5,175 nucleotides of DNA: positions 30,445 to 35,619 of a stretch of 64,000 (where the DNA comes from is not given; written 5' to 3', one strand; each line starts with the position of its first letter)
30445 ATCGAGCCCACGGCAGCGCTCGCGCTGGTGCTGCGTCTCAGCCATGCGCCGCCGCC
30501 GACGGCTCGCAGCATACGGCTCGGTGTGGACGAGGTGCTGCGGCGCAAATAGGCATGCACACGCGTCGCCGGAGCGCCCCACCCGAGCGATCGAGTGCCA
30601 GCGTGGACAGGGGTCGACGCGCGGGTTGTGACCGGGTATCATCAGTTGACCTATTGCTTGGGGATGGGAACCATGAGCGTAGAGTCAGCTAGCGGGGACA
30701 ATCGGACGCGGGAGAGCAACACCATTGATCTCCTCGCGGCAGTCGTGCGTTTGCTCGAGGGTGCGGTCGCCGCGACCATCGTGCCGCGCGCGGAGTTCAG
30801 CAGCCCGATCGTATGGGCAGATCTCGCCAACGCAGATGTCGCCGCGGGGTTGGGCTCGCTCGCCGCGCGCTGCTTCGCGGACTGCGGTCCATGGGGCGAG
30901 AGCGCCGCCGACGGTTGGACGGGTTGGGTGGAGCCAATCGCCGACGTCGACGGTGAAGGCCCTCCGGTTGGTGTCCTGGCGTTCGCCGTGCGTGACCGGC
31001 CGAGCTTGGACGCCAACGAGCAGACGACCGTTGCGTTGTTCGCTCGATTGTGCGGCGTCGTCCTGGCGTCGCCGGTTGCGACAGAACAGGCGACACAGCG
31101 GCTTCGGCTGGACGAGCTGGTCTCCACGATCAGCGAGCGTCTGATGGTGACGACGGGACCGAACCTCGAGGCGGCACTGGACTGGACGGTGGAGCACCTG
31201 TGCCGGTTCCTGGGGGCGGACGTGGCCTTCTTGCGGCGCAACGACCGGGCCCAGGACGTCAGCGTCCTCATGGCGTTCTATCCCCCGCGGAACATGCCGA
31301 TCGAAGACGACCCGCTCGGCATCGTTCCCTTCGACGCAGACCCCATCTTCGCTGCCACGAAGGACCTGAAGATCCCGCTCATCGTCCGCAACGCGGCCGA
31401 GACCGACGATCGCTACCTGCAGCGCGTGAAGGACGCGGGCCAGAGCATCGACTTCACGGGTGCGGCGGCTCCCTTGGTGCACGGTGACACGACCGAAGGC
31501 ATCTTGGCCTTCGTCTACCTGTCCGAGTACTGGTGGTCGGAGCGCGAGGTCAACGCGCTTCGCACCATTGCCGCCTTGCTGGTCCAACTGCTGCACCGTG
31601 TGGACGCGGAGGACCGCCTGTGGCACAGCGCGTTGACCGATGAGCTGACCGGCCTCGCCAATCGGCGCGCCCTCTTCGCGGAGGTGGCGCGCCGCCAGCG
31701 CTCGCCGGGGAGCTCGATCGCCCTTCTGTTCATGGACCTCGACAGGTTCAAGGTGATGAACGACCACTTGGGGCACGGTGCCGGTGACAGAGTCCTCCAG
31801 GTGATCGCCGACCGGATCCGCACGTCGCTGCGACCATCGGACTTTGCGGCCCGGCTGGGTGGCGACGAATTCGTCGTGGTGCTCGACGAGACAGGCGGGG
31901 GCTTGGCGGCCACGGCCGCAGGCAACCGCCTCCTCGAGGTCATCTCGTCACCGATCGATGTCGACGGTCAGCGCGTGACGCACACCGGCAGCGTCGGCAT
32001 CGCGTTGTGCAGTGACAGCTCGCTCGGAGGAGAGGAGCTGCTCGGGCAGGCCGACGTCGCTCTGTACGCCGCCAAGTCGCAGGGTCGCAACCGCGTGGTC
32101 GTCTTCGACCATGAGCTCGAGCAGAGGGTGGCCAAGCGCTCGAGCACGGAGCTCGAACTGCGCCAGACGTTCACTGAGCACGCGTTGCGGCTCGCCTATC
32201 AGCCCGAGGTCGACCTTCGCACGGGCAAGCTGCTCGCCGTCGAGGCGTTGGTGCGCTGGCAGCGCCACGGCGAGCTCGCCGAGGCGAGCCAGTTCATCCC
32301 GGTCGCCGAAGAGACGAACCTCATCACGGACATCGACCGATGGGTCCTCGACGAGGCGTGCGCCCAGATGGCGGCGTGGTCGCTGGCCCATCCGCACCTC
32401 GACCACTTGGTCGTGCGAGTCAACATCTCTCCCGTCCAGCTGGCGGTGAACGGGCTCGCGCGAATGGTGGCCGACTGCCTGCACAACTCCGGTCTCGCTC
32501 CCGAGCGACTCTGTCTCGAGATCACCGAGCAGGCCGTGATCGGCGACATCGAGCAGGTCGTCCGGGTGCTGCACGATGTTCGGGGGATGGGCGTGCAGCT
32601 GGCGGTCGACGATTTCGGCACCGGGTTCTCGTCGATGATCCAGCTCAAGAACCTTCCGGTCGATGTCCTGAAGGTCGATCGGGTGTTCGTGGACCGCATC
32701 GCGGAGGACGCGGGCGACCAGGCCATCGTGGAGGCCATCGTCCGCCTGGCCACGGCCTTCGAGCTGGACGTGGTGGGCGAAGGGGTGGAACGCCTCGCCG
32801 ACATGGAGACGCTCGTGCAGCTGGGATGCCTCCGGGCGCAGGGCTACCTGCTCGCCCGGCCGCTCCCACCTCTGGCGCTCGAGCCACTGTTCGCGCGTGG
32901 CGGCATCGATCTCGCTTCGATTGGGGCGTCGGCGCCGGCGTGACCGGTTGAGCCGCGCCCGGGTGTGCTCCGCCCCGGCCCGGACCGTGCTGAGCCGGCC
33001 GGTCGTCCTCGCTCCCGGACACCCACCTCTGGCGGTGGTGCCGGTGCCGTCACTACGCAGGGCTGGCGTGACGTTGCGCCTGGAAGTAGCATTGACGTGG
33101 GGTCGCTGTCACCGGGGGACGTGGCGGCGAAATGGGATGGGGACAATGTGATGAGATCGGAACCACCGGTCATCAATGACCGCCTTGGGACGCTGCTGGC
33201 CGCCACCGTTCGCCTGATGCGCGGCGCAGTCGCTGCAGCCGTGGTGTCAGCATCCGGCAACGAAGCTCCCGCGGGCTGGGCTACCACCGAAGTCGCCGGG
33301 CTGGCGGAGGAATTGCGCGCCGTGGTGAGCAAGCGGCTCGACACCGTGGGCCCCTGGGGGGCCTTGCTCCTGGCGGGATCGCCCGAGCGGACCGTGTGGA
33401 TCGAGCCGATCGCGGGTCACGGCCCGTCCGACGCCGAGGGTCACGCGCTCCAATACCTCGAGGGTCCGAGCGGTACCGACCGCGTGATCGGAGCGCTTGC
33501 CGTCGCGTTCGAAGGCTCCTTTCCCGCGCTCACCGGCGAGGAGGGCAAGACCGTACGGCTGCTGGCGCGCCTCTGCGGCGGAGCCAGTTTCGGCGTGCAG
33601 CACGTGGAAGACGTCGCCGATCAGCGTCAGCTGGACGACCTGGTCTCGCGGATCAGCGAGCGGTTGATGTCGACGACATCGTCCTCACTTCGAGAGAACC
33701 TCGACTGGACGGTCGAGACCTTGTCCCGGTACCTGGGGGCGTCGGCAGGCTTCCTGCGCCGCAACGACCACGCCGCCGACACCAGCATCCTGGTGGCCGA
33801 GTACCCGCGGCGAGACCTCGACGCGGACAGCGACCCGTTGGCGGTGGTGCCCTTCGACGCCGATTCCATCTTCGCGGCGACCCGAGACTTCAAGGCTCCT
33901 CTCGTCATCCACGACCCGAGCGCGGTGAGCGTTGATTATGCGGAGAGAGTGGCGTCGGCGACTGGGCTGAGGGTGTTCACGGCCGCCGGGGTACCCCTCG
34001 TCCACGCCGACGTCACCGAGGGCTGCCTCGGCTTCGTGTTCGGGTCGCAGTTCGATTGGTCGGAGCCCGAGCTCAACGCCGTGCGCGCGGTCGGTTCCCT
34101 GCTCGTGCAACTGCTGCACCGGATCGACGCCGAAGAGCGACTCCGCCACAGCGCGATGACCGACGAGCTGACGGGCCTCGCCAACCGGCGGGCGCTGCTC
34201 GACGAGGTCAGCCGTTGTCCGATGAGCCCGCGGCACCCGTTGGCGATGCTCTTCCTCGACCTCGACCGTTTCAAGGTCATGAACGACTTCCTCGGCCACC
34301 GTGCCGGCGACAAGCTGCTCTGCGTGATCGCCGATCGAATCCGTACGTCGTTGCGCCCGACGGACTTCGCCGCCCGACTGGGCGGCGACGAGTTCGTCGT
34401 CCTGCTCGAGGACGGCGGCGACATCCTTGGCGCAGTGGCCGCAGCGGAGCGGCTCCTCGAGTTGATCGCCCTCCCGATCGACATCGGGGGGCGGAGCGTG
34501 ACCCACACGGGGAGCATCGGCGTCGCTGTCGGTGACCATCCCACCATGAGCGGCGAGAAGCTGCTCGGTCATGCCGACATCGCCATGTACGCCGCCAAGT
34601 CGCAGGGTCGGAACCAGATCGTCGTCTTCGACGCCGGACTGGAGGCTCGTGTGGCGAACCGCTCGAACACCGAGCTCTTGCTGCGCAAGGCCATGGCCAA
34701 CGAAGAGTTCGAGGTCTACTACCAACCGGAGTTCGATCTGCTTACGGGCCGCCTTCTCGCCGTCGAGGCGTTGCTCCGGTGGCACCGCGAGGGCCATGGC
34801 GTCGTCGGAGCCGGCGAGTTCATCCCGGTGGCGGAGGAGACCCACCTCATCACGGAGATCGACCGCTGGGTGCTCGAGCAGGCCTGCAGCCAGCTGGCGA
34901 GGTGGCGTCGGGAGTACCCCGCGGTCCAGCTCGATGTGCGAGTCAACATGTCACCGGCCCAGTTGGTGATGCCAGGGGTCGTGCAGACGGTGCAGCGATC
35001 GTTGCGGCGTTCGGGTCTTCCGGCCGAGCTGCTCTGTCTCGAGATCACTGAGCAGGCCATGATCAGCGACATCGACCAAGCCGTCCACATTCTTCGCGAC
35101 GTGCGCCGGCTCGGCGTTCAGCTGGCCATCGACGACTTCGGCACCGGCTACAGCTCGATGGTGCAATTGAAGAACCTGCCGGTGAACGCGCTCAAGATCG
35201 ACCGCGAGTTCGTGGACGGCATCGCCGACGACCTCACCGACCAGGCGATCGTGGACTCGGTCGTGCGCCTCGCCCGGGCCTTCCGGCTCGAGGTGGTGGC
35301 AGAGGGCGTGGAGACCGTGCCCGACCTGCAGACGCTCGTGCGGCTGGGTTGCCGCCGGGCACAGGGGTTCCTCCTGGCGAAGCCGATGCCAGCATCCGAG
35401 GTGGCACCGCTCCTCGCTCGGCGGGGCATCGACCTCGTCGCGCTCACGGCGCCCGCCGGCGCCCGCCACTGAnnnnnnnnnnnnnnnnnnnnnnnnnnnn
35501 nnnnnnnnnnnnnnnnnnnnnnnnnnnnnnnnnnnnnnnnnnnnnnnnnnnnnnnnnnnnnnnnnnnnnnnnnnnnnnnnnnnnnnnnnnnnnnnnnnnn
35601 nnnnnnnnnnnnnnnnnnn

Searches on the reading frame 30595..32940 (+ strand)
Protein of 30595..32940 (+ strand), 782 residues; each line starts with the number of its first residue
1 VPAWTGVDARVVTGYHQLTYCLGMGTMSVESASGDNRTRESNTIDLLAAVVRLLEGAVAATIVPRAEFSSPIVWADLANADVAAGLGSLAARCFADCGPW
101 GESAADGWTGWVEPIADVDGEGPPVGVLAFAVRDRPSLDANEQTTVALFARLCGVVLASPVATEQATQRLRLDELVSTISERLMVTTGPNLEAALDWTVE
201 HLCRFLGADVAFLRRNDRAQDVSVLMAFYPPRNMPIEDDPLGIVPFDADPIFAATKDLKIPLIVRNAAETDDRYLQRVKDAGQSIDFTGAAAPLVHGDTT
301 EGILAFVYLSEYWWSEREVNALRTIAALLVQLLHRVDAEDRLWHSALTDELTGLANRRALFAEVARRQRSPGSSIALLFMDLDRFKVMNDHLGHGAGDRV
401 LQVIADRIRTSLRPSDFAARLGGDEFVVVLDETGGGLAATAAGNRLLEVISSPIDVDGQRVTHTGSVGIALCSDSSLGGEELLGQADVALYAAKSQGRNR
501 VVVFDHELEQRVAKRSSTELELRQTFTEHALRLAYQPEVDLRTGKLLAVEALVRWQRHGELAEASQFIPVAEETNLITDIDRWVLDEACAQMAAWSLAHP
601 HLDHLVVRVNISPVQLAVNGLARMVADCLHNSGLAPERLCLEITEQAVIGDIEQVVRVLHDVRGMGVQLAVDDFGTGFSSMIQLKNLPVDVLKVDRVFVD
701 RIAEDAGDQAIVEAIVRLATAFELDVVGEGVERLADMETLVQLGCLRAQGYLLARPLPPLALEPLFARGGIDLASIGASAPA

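Call 16: search_protein_families(library=pfam, proteins=[window:30595-32940:+], max_evalue=0.001)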
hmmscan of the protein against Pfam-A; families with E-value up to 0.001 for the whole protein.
window:30595-32940:+ (782 aa): 4 families
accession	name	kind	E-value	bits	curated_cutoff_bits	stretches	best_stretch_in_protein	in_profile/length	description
PF00563.25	EAL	-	2.6e-65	220.5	31.3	1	521-756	3-236/236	EAL domain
PF00990.26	GGDEF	-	7.3e-42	143.3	23.8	1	346-500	1-161/161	Diguanylate cyclase, GGDEF domain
PF13185.12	GAF_2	-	5.7e-10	40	28.6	1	191-333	4-135/136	GAF domain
PF01590.32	GAF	-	8.6e-08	33.2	22.4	1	190-330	1-130/133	GAF domain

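Call 61: search_protein_families(library=ncbifam, proteins=[window:30595-32940:+], max_evalue=1)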
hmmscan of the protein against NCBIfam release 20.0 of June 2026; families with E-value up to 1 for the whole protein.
window:30595-32940:+ (782 aa): 27 families (the best 25 are shown)
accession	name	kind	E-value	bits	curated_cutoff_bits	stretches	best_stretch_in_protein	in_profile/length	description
NF045675.1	PhdiestaseDibA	equivalog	5.2e-112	375.2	980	1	338-761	195-620/623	phosphodiesterase DibA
NF053781.1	cdiGMPphdstlr2612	equivalog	1.9e-101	340.5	1600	1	333-767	827-1266/1268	Tlr1612 family c-di-GMP phosphodiesterase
NF007474.0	PRK10060.1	equivalog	3e-97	326.4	782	1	337-766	228-654/663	cyclic di-GMP phosphodiesterase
NF008467.0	PRK11359.1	equivalog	4.1e-96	322.7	857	1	334-759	364-785/800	oxygen-sensing cyclic-di-GMP phosphodiesterase DosP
NF052458.1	PhdiestGepA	equivalog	9e-85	285.5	1200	1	346-758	425-833/840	phosphodiesterase GepA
NF008807.1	PRK11829.1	equivalog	3.1e-73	247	733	1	359-759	254-655/670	biofilm formation regulator HmsP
NF007298.0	PRK09776.1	equivalog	3.9e-73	246.9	1135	1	341-758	679-1098/1111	diguanylate cyclase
NF007423.1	PRK09966.1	equivalog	1e-44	153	325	1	338-494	231-390/390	diguanylate cyclase DgcN/YfiN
TIGR00254.1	GGDEF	domain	3.4e-39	134.2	37.4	1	344-504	3-167/168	diguanylate cyclase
NF045673.1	c-di-GMPRcptLapD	equivalog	8.4e-39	133.4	1020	1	319-758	208-646/647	cyclic di-GMP receptor LapD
NF052596.1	RR_EAL_PvrR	equivalog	8.9e-38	129.9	580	1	513-763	138-386/398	response regulator cyclic di-GMP phosphodiesterase PvrR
NF007135.0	PRK09581.1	equivalog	7.7e-37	127.2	474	1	344-503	290-454/457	PleD family two-component system response regulator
NF038266.1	diguan_SiaD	equivalog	1.3e-36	126.3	290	1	337-501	85-252/252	biofilm regulation diguanylate cyclase SiaD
NF007380.0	PRK09894.1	equivalog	1.4e-36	126.4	256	1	346-507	129-290/296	diguanylate cyclase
NF051473.1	DigCycDgcsShew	equivalog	9.4e-34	117.1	400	1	309-501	98-288/291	diguanylate cyclase DgcS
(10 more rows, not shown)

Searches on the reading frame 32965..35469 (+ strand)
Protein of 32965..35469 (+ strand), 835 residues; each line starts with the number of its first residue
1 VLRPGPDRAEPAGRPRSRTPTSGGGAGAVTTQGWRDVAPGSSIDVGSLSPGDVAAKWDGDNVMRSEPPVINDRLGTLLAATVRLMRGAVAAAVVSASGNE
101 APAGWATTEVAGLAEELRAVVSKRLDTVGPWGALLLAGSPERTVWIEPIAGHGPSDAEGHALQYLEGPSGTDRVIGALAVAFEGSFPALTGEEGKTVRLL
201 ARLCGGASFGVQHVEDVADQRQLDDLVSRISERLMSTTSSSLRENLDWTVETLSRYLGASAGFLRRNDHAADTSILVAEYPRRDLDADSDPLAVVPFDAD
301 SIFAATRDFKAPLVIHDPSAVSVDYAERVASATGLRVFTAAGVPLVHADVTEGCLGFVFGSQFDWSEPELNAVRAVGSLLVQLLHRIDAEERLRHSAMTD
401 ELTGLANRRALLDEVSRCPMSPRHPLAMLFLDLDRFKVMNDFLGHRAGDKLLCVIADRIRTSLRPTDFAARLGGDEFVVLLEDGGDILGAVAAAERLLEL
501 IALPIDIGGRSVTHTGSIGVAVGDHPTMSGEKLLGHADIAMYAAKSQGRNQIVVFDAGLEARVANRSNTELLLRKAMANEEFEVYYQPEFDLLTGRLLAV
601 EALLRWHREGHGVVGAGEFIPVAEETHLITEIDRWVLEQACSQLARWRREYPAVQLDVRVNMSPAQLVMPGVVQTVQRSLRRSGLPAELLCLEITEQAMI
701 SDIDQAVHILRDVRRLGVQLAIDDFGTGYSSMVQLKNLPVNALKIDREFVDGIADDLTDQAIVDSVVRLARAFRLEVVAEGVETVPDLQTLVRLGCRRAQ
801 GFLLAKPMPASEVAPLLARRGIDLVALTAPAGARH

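Call 16: search_protein_families(library=pfam, proteins=[window:32965-35469:+], max_evalue=0.001)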
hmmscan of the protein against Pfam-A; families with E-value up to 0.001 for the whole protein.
window:32965-35469:+ (835 aa): 3 families
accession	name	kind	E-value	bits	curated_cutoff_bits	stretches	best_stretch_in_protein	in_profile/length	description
PF00563.25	EAL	-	5.7e-75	252.1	31.3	1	573-807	4-236/236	EAL domain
PF00990.26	GGDEF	-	9.4e-41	139.7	23.8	1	397-551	1-161/161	Diguanylate cyclase, GGDEF domain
PF13185.12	GAF_2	-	2.4e-05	25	28.6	1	240-384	2-135/136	GAF domain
